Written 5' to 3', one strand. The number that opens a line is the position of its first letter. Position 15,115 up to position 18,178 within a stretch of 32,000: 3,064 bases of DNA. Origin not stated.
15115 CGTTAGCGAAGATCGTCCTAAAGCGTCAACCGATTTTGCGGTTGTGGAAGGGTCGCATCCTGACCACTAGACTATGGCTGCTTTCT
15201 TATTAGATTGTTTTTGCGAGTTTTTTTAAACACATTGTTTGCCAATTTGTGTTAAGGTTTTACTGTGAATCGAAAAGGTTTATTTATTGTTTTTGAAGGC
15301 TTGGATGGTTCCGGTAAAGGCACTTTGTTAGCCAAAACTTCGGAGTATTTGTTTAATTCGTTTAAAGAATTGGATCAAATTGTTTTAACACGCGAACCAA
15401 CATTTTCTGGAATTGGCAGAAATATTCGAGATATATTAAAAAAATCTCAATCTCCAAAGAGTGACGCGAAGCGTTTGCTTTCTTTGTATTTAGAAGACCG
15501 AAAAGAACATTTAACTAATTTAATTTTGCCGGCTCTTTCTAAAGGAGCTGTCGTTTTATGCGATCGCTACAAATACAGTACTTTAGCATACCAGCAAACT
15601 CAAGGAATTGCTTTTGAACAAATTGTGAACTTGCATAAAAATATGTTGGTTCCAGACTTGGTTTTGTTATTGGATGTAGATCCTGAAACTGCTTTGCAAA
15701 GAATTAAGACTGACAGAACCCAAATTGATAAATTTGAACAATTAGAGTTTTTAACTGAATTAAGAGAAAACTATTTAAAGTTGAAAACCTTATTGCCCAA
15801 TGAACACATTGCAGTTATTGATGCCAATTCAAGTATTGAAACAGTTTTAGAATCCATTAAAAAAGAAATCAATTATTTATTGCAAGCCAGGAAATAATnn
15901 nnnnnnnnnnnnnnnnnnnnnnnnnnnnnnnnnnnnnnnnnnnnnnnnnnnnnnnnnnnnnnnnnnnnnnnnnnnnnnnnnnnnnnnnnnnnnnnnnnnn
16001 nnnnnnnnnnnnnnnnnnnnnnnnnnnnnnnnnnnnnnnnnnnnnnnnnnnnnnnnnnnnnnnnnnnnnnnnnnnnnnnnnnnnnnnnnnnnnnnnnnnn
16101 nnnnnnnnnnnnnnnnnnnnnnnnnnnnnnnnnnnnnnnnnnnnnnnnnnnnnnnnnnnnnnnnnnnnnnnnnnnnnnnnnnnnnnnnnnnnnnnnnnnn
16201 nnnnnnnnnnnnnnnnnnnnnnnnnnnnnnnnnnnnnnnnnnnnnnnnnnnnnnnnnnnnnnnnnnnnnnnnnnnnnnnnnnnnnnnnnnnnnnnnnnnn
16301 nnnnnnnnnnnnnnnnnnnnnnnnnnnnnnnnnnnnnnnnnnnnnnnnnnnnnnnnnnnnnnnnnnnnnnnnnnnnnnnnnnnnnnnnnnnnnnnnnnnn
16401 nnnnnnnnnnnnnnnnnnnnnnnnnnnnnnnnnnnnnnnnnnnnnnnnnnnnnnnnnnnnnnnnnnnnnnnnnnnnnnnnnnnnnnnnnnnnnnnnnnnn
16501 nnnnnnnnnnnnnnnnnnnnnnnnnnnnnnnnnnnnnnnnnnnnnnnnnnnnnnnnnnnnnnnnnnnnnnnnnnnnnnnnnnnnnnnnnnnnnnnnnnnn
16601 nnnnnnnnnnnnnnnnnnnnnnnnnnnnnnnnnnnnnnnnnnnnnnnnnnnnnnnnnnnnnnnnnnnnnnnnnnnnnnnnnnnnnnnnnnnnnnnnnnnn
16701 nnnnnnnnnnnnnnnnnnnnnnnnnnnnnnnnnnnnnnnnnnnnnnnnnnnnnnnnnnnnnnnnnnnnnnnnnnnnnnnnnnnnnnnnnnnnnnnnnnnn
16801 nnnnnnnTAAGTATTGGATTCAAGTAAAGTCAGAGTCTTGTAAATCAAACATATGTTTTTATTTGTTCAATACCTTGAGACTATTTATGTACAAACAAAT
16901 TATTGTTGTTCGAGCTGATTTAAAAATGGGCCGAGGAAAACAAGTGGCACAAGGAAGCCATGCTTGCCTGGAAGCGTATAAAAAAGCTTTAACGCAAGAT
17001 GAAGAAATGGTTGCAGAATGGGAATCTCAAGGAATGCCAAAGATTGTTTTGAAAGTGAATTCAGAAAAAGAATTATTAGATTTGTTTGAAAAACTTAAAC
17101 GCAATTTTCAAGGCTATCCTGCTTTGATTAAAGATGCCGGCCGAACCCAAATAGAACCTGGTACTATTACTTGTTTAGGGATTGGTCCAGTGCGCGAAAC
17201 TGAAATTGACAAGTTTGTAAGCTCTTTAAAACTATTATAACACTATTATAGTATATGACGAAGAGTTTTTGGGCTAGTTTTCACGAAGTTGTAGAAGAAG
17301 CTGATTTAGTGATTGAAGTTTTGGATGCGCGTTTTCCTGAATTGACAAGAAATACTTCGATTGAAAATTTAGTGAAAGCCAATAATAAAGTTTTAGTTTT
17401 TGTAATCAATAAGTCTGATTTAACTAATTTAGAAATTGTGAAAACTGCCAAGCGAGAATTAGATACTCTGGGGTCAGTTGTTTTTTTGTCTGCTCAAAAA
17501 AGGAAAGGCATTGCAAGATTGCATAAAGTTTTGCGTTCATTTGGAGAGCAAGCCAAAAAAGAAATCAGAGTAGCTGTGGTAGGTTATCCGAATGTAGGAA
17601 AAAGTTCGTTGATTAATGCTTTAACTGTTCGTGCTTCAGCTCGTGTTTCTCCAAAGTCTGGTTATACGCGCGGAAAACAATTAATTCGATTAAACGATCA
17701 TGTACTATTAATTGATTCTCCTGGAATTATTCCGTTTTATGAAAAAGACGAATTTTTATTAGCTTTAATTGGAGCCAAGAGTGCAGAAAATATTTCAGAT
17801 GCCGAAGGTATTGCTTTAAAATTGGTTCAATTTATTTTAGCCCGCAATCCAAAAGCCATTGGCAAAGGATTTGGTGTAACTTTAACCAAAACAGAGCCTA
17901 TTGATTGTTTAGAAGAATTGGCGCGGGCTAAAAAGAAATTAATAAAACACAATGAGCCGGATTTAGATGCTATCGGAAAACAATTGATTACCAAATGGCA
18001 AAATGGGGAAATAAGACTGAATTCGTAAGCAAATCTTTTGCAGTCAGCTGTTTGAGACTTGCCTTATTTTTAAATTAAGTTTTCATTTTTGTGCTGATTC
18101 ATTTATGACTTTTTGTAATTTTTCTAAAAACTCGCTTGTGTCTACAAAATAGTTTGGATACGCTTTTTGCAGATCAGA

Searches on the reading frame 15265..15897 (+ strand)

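Call 11: search_protein_families(library=pfam, proteins=[window:15265-15897:+], max_evalue=0.001)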
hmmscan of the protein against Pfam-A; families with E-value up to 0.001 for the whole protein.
window:15265-15897:+ (210 aa): 5 families
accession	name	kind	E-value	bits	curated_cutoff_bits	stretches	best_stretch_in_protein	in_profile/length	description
PF02223.23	Thymidylate_kin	-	1.8e-44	152.1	27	1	10-198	1-185/185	Thymidylate kinase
PF01712.25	dNK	-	1.2e-07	32.1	27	1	8-205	1-201/203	Deoxynucleoside kinase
PF13238.12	AAA_18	-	4e-06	27.7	29.4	1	8-152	1-113/128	AAA domain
PF13207.12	AAA_17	-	1e-05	26.2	27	1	12-161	2-133/136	AAA domain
PF13521.12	AAA_28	-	0.00016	22.4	27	1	8-162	2-138/164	AAA domain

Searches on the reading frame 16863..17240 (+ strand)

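Call 11: search_protein_families(library=pfam, proteins=[window:16863-17240:+], max_evalue=0.001)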
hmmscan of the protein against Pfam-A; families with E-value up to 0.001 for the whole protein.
window:16863-17240:+ (125 aa): 1 family
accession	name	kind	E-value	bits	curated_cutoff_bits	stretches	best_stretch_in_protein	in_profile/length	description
PF01981.21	PTH2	-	1.9e-40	138.1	23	1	10-125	1-115/115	Peptidyl-tRNA hydrolase PTH2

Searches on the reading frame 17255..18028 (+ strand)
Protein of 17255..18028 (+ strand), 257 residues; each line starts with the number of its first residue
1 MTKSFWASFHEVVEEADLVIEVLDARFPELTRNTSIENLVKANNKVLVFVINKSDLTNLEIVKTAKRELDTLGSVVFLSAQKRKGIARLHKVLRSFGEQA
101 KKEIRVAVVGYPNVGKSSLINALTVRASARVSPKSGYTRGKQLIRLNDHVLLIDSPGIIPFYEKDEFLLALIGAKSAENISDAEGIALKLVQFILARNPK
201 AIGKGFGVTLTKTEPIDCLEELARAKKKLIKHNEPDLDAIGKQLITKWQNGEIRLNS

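Call 11: search_protein_families(library=pfam, proteins=[window:17255-18028:+], max_evalue=0.001)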
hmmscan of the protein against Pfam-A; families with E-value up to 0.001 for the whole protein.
window:17255-18028:+ (257 aa): 6 families
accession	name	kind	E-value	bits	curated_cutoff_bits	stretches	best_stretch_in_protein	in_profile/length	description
PF01926.29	MMR_HSR1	-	4.4e-20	72.3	21.9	1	105-165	1-62/113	50S ribosome-binding GTPase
PF03193.22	RsgA_GTPase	-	4.5e-12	46.6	30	1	16-158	23-168/174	RsgA GTPase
PF02421.24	FeoB_N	-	5.7e-12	45.9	27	1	105-159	2-58/156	Ferrous iron transport protein B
PF00009.33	GTP_EFTU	-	7.7e-06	26.1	26.5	0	5-93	82-182/188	Elongation factor Tu GTP binding domain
PF00350.29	Dynamin_N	-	1.5e-05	25.6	27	0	106-126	1-21/168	Dynamin family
PF10662.15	PduV-EutP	-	0.00099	19.4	21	0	3-94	51-142/143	Ethanolamine utilisation - propanediol utilisation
